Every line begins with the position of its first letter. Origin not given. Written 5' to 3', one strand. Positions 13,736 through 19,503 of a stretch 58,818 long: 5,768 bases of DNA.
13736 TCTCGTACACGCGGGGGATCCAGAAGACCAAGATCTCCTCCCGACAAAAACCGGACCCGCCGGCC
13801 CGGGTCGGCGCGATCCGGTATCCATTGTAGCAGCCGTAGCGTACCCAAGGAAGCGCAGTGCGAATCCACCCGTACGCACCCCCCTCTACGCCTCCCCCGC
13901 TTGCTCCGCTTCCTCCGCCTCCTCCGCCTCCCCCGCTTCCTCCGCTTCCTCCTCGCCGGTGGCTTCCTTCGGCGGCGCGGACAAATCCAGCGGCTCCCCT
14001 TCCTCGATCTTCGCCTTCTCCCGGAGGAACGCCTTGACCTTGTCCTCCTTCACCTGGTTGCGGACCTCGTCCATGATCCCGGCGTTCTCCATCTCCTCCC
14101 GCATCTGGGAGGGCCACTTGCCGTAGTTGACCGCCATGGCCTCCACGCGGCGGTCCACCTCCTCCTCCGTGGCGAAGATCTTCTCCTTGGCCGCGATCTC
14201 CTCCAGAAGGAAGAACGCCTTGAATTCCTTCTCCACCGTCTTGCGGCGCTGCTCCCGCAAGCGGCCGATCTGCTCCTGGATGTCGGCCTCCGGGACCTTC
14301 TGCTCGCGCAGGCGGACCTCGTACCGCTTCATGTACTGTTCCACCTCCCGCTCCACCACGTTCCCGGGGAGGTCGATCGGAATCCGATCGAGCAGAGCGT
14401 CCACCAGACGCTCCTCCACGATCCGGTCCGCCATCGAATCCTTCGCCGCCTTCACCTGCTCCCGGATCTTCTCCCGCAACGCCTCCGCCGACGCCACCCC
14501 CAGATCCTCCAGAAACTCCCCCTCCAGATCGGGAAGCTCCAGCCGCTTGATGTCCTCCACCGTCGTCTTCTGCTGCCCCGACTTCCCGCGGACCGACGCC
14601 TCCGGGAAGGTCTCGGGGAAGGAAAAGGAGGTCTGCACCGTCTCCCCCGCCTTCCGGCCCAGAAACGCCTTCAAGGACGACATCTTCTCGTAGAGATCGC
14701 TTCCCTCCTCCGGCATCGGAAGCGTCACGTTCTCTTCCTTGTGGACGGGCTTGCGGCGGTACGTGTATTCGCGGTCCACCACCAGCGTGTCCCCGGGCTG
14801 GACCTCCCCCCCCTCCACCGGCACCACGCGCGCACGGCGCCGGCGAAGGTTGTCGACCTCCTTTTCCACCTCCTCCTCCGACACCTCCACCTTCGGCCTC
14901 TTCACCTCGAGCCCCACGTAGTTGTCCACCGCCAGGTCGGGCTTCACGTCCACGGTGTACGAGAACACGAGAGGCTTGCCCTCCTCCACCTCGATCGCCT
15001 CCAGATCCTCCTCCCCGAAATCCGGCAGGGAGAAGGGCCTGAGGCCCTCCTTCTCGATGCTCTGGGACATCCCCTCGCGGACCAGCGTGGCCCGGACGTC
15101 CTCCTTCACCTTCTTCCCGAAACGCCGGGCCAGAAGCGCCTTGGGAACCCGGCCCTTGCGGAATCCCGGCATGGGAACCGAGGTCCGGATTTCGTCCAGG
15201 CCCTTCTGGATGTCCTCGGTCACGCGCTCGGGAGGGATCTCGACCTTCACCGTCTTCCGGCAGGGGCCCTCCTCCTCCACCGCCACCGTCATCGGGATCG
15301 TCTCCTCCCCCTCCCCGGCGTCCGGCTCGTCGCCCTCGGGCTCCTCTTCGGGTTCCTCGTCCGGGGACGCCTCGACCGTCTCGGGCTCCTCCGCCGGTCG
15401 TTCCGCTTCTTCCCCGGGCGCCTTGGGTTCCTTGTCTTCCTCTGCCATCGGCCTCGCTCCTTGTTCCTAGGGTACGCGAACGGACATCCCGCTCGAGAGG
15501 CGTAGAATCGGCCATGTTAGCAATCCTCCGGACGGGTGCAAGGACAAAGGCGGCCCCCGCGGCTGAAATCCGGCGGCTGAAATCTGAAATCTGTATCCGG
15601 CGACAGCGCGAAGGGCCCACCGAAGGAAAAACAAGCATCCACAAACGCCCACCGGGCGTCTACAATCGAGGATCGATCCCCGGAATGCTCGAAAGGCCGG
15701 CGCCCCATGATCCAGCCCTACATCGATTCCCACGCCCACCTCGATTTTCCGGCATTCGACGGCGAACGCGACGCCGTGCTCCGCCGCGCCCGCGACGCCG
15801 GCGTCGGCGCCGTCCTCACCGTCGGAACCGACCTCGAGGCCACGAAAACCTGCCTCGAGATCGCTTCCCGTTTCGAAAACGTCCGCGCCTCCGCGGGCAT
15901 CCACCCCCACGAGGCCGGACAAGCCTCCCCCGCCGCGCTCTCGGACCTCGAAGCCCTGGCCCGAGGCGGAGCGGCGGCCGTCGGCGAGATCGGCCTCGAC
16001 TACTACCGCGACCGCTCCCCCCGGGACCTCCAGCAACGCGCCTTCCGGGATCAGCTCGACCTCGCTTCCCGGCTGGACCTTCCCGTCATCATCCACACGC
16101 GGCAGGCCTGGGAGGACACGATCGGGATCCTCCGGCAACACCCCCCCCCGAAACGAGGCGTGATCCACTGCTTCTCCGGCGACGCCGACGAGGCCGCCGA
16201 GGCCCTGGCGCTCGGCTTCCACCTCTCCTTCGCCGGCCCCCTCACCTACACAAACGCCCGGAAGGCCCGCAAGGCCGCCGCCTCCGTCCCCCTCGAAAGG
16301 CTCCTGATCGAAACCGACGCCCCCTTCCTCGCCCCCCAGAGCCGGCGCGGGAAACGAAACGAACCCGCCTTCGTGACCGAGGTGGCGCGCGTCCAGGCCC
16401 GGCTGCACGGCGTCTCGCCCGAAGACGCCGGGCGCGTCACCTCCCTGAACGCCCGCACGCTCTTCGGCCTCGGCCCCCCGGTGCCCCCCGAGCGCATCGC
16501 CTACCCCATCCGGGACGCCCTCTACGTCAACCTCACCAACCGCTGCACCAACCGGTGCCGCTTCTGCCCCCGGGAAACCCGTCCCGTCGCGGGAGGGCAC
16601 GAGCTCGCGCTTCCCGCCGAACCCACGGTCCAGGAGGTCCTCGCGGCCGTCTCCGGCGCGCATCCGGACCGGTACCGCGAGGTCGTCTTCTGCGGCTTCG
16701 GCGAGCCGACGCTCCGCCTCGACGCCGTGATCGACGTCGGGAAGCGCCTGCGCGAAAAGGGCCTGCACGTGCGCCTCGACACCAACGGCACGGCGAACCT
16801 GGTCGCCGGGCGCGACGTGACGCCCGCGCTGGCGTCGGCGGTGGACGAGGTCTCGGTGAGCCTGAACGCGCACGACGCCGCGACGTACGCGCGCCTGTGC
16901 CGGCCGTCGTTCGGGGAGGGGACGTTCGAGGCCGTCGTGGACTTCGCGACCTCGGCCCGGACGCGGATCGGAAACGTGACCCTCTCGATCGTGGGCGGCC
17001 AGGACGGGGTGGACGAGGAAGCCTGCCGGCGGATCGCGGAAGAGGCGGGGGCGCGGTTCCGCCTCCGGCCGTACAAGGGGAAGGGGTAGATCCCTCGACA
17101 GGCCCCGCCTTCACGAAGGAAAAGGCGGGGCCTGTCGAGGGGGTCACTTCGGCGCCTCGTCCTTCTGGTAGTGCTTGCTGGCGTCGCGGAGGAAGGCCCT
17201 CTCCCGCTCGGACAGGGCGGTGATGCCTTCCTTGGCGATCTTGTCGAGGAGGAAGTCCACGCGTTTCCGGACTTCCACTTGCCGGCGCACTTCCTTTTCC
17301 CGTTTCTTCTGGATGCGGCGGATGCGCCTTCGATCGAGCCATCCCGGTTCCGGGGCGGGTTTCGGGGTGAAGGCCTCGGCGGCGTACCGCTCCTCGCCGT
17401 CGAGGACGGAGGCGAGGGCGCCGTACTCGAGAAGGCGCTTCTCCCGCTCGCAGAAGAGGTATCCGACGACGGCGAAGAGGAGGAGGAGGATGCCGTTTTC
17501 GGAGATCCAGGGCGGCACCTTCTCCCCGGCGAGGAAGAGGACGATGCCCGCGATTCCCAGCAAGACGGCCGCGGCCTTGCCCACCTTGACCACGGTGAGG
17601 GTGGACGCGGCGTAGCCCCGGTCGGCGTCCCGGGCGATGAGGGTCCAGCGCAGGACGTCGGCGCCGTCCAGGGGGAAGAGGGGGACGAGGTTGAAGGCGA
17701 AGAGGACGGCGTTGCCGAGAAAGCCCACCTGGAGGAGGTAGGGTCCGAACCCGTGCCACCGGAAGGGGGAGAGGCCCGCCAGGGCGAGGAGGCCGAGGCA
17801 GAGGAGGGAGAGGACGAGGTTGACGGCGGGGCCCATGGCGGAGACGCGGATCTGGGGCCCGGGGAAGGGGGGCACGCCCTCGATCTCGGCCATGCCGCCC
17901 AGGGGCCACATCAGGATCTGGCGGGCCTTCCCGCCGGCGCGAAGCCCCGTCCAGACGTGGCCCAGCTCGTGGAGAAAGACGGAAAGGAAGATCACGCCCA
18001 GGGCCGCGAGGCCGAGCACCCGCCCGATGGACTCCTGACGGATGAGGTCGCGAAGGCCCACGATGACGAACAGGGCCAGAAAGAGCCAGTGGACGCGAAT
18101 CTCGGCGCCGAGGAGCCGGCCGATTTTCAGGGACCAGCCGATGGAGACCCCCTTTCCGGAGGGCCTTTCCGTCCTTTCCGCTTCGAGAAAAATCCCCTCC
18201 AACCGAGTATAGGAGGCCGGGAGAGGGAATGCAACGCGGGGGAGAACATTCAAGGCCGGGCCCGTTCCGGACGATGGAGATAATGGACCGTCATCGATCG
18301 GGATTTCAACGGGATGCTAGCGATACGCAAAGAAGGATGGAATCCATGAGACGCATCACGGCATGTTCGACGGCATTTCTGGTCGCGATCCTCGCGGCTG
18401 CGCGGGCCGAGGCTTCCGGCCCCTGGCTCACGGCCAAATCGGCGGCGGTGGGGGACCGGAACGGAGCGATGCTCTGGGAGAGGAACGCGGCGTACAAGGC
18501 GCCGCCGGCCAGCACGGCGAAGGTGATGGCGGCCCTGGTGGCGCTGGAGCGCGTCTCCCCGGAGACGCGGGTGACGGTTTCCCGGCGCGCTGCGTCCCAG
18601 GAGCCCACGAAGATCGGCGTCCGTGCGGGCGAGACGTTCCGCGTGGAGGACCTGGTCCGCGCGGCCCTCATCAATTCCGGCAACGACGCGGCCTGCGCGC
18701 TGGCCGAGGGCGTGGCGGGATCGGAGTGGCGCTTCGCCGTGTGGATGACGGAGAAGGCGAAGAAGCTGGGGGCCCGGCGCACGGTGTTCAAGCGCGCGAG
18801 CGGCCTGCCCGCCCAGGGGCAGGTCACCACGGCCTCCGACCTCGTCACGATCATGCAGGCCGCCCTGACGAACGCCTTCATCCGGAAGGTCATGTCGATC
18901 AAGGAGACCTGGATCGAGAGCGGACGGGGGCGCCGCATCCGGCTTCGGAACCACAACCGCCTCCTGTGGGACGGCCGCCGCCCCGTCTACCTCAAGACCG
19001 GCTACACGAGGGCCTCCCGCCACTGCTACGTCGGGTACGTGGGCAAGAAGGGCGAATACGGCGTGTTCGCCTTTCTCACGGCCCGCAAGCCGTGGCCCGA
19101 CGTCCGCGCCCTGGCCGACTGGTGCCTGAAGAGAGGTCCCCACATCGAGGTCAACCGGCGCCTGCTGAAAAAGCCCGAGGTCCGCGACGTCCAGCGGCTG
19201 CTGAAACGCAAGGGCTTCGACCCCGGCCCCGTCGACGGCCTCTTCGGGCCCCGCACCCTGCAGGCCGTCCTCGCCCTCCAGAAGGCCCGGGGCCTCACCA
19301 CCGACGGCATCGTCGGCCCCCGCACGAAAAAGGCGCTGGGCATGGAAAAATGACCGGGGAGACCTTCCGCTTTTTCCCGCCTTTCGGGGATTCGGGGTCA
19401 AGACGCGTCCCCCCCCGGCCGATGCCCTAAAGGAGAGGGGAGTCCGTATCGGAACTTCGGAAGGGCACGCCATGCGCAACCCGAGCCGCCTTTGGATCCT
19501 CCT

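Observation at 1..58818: The whole window is one perfect, spacer-less 58.8-kb palindrome made of two 29,409-bp arms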

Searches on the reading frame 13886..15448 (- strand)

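Call 8: search_protein_families(library=pfam, proteins=[window:13886-15448:-], max_evalue=0.001)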
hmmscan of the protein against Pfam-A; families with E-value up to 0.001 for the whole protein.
window:13886-15448:- (520 aa): 2 families
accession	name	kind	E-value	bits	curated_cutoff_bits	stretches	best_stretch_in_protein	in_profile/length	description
PF05697.18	Trigger_N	-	4.5e-36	124.7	22.2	1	53-201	1-144/144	Bacterial trigger factor protein (TF)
PF05698.19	Trigger_C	-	3.6e-25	89.3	22.7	1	322-475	3-160/162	Bacterial trigger factor protein (TF) C-terminus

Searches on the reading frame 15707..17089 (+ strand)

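Call 8: search_protein_families(library=pfam, proteins=[window:15707-17089:+], max_evalue=0.001)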
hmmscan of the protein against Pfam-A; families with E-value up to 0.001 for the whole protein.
window:15707-17089:+ (460 aa): 2 families
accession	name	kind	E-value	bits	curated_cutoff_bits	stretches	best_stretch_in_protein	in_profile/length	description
PF01026.27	TatD_DNase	-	6.8e-82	275.1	27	1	6-254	1-253/253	TatD related DNase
PF04055.27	Radical_SAM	-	1.6e-17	64.6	29.5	1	274-437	1-157/166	Radical SAM superfamily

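Call 52: search_protein_families(library=ncbifam, proteins=[window:15707-17089:+], max_evalue=0.001)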
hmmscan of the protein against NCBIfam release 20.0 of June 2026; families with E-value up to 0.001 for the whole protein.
window:15707-17089:+ (460 aa): 23 families
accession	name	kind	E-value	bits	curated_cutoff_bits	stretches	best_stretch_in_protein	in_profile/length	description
TIGR00010.1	TIGR00010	subfamily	8.1e-77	258.1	206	1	5-254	1-252/253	YchF/TatD family DNA exonuclease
TIGR04038.1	tatD_link_rSAM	subfamily_domain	3.9e-69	232.3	129.7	1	264-457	2-192/192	TatD family nuclease-associated radical SAM protein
NF008075.0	PRK10812.1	equivalog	1.4e-56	191.7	438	1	6-255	4-256/265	metal-dependent hydrolase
TIGR04100.1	rSAM_pair_X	hypoth_equivalog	1.1e-55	188.2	262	1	264-456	2-196/197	TIGR04100 family radical SAM protein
NF008522.0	PRK11449.1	equivalog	5.4e-48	163.4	481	1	1-253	1-256/259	metal-dependent hydrolase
NF007745.0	PRK10425.1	equivalog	2.1e-46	158.3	395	1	15-255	11-258/260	3'-5' ssDNA/RNA exonuclease TatD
NF041926.1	QatD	equivalog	2.5e-28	98.8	230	1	7-251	1-238/239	Qat anti-phage system TatD family nuclease QatD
TIGR04317.1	W_rSAM_matur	equivalog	1.4e-11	44.1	380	1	271-395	5-119/349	tungsten cofactor oxidoreductase radical SAM maturase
TIGR02666.1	moaA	equivalog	1.2e-07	31.1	284.05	1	271-402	11-138/336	GTP 3',8-cyclase MoaA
NF045574.1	sacti_mat_StsB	exception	1.3e-07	30.8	625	1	269-408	95-219/466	StsB family radical SAM/SPASM domain sactipeptide maturase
TIGR02668.1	moaA_archaeal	equivalog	1.7e-07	30.6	325.25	1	272-417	12-143/303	GTP 3',8-cyclase MoaA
NF001199.0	PRK00164.2-1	equivalog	6.2e-07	28.9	231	1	271-411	13-139/308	GTP 3',8-cyclase MoaA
TIGR04251.1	SCM_rSAM_ScmF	equivalog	3.8e-06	26.5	400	1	267-398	2-125/353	SynChlorMet cassette radical SAM/SPASM protein ScmF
NF045702.1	rSAM_GDGT_ether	equivalog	6.9e-06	24.9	450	1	274-363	90-175/486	tetraether lipid synthase Tes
TIGR04051.1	rSAM_NirJ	equivalog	8.1e-06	25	515.45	1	274-392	6-114/354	heme d1 biosynthesis radical SAM protein NirJ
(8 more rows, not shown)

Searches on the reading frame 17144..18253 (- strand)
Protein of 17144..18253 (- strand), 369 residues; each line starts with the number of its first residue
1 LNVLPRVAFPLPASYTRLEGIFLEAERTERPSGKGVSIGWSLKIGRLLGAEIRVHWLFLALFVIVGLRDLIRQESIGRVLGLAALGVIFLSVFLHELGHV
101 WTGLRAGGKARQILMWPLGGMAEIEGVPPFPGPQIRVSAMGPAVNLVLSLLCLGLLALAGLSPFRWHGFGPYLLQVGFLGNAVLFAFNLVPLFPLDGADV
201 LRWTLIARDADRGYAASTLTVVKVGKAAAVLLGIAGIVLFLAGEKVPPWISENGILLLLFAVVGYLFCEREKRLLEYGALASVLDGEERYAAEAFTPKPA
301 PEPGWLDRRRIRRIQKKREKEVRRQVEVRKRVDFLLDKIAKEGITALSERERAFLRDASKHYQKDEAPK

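Call 8: search_protein_families(library=pfam, proteins=[window:17144-18253:-], max_evalue=0.001)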
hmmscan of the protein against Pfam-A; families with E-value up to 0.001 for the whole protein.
window:17144-18253:- (369 aa): 2 families
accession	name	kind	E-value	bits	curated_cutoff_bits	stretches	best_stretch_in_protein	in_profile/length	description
PF02163.28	Peptidase_M50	-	3.8e-16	59.5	27.2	2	84-158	2-103/221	Peptidase family M50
PF20216.3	DUF6576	-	6.1e-07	29.9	27.3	1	325-361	11-47/47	Family of unknown function (DUF6576)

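Call 45: find_encoding_contigs(protein=window:17144-18253:-, flank=10000, max_places=10)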
Protein window:17144-18253:- (369 aa): 8 contigs read that carry it; 2 places shown.
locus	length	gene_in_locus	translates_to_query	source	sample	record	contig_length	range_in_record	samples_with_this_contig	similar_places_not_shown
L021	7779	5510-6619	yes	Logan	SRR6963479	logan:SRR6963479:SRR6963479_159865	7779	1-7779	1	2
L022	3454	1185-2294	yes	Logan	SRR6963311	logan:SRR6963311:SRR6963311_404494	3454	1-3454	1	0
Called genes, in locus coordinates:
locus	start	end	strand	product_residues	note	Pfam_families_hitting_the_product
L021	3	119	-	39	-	?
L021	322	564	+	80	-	PF22513:FitA-like_RHH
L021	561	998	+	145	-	PF01850:PIN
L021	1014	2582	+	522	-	PF07969:Amidohydro_3, PF01979:Amidohydro_1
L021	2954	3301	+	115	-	-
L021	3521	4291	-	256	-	-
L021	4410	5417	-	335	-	PF00768:Peptidase_S11, PF13354:Beta-lactamase2, PF01471:PG_binding_1, PF09374:PG_binding_3 (faint)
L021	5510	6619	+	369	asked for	PF02163:Peptidase_M50, PF20216:DUF6576 (weak)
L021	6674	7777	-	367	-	?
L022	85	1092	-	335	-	PF00768:Peptidase_S11, PF13354:Beta-lactamase2, PF01471:PG_binding_1, PF09374:PG_binding_3 (faint)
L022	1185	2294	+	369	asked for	PF02163:Peptidase_M50, PF20216:DUF6576 (weak)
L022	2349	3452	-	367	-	?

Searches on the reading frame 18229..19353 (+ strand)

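Call 8: search_protein_families(library=pfam, proteins=[window:18229-19353:+], max_evalue=0.001)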
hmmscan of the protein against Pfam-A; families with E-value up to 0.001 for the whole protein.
window:18229-19353:+ (374 aa): 5 families
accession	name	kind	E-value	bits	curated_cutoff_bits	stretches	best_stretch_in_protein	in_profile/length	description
PF00768.25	Peptidase_S11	-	5.2e-38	131.3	27.6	1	62-271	5-223/239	D-alanyl-D-alanine carboxypeptidase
PF01471.23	PG_binding_1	-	1.5e-17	63.9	23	1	315-370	2-57/57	Putative peptidoglycan binding domain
PF13354.11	Beta-lactamase2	-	1.2e-09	38.3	22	1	83-216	13-150/214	Beta-lactamase enzyme family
PF09374.15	PG_binding_3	-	1.7e-06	28.6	24.6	0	321-348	6-32/76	Predicted Peptidoglycan domain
PF02113.21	Peptidase_S13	-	0.00049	19.4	22.8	0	77-118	27-68/444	D-Ala-D-Ala carboxypeptidase 3 (S13) family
